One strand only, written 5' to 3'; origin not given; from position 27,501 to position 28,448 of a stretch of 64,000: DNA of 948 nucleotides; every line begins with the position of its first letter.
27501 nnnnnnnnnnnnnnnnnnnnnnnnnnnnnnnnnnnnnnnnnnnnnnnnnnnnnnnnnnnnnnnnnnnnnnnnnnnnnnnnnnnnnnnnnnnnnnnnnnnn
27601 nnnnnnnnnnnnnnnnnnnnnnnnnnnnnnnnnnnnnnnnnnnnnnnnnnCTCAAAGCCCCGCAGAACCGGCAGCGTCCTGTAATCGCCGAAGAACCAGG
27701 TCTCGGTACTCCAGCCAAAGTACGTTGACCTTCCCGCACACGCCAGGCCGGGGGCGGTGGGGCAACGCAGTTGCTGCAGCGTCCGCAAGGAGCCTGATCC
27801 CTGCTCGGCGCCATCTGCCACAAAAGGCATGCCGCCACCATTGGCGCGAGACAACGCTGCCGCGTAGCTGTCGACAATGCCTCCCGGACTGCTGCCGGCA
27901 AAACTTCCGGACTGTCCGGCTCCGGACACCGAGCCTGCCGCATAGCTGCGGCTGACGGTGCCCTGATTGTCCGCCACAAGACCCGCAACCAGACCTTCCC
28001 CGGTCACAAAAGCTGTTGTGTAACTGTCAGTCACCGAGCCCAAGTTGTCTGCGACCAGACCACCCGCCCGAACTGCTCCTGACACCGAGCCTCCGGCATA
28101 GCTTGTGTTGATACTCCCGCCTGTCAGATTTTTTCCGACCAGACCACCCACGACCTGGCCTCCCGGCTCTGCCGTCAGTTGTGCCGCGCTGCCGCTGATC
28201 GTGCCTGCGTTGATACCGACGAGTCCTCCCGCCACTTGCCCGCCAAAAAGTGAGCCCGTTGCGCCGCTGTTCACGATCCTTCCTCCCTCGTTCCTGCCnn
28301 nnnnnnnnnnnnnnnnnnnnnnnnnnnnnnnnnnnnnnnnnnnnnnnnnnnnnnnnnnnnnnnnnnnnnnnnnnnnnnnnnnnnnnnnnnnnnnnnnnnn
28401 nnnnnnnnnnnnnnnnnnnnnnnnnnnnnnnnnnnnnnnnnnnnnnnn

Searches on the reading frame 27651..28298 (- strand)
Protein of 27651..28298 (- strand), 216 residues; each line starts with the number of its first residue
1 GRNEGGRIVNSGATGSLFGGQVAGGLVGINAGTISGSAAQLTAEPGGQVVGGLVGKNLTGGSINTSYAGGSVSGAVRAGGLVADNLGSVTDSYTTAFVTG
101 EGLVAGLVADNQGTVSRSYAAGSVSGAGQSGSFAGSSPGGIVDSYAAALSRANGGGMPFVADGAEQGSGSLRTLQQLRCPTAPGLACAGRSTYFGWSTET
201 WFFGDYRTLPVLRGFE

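Call 37: find_homologous_proteins(query=window:27651-28298:-, max_evalue=1e-30)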
Query seq(216 aa) (216 aa): 2 proteins with E <= 1e-30 among 8000 candidates.
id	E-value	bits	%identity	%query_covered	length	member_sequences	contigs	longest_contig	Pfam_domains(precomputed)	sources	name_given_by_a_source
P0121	1.9e-78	281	62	67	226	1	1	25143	-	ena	-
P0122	3.1e-44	169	90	49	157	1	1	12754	PF07581.18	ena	-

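Call 38: find_encoding_contigs(protein=P0122, flank=8000, max_places=3)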
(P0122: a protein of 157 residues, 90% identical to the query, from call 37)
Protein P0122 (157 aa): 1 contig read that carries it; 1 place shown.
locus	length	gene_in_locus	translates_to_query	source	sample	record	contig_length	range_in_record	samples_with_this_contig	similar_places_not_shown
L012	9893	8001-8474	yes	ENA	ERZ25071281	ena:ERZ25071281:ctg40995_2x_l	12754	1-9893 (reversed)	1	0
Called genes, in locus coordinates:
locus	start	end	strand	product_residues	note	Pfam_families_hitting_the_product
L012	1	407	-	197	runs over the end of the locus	-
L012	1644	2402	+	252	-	-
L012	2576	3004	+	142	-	-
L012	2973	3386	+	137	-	-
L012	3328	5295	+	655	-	PF07581:Glug (faint)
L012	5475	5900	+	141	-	PF00041:fn3 (weak)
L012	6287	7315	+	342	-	PF07581:Glug (faint)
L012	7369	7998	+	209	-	-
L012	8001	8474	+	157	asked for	PF07581:Glug (faint)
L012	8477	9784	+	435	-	-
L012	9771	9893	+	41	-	?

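Call 39: find_encoding_contigs(protein=P0121, flank=8000, max_places=3)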
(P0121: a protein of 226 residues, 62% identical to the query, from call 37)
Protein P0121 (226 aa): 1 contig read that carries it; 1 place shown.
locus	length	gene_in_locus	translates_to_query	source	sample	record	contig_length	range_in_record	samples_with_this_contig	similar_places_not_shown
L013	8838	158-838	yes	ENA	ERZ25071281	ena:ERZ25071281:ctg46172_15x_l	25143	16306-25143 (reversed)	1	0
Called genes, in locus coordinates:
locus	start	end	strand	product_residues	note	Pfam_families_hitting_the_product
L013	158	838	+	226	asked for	-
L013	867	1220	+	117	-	-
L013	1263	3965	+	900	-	PF00041:fn3 (faint), PF07581:Glug (faint)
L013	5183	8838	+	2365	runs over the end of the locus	PF07581:Glug (faint), PF05342:Peptidase_M26_N (faint), PF00041:fn3 (faint)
